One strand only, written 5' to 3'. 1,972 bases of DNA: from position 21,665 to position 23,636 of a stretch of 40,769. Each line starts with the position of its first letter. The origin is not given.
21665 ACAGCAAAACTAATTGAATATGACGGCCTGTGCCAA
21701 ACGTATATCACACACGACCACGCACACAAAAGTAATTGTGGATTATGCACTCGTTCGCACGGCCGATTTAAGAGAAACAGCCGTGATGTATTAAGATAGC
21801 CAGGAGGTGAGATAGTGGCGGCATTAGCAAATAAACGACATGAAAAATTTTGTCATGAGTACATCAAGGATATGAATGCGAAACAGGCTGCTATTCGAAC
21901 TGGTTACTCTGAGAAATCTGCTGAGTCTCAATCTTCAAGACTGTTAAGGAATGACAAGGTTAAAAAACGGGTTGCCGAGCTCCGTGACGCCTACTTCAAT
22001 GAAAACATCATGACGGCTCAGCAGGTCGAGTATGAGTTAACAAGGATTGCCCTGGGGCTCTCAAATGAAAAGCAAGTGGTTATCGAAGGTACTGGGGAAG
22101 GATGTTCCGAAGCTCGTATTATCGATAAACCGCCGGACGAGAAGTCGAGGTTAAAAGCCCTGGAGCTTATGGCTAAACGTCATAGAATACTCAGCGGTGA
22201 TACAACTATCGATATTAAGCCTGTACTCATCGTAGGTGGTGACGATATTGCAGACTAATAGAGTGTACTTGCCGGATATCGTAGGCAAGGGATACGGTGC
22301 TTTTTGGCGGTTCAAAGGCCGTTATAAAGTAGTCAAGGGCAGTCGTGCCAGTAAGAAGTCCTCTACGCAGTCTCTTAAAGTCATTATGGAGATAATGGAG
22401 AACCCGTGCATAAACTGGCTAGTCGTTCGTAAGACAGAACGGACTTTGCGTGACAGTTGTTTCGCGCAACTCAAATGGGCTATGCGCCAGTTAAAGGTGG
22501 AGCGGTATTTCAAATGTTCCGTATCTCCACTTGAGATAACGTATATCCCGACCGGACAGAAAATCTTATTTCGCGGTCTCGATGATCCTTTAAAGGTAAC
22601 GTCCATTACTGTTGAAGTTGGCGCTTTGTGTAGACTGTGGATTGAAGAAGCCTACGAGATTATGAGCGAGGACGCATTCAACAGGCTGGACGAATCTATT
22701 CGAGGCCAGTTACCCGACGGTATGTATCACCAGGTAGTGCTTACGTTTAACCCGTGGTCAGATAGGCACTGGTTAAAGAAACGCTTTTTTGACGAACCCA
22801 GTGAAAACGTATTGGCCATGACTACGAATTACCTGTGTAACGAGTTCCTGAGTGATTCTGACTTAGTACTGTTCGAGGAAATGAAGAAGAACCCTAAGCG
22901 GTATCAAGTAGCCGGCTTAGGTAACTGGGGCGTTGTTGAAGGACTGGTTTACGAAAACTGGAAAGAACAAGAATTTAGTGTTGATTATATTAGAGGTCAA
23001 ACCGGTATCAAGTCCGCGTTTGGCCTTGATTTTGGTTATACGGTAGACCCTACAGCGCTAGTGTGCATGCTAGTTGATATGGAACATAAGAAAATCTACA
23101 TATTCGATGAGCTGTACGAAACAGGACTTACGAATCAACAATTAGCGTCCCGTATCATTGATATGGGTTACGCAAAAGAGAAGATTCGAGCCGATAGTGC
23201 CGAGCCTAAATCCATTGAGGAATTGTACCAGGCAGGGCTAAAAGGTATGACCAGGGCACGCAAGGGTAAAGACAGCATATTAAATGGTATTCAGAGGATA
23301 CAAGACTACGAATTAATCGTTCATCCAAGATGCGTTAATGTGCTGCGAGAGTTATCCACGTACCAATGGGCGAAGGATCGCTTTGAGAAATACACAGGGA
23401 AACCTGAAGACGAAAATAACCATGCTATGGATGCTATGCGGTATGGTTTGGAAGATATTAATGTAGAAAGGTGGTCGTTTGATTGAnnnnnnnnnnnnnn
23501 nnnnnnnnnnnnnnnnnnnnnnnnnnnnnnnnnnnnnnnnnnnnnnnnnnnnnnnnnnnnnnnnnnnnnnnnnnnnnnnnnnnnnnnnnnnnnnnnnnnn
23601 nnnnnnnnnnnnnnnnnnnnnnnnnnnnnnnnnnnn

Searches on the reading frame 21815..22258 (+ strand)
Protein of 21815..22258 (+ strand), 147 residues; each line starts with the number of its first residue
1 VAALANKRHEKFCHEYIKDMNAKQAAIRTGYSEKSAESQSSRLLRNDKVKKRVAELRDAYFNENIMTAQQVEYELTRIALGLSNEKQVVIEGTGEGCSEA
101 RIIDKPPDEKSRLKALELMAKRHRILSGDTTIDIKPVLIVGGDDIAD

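Call 7: search_protein_families(library=pfam, proteins=[window:21815-22258:+])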
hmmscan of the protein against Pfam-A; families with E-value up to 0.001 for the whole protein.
window:21815-22258:+ (147 aa): 1 family
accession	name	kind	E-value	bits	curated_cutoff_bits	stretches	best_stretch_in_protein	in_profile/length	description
PF03592.21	Terminase_2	-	3.4e-25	89.8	26.1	1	7-125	3-130/141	Terminase small subunit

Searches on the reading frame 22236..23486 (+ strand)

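Call 7: search_protein_families(library=pfam, proteins=[window:22236-23486:+])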
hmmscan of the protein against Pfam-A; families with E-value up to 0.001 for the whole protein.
window:22236-23486:+ (416 aa): 2 families
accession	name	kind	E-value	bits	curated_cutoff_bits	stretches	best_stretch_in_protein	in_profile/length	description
PF04466.19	Terminase_3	-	1.3e-49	169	23.2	1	29-229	3-200/201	Phage terminase large subunit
PF17288.8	Terminase_3C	-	5.9e-31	108.4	26.7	1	265-407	1-155/155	Terminase RNAseH like domain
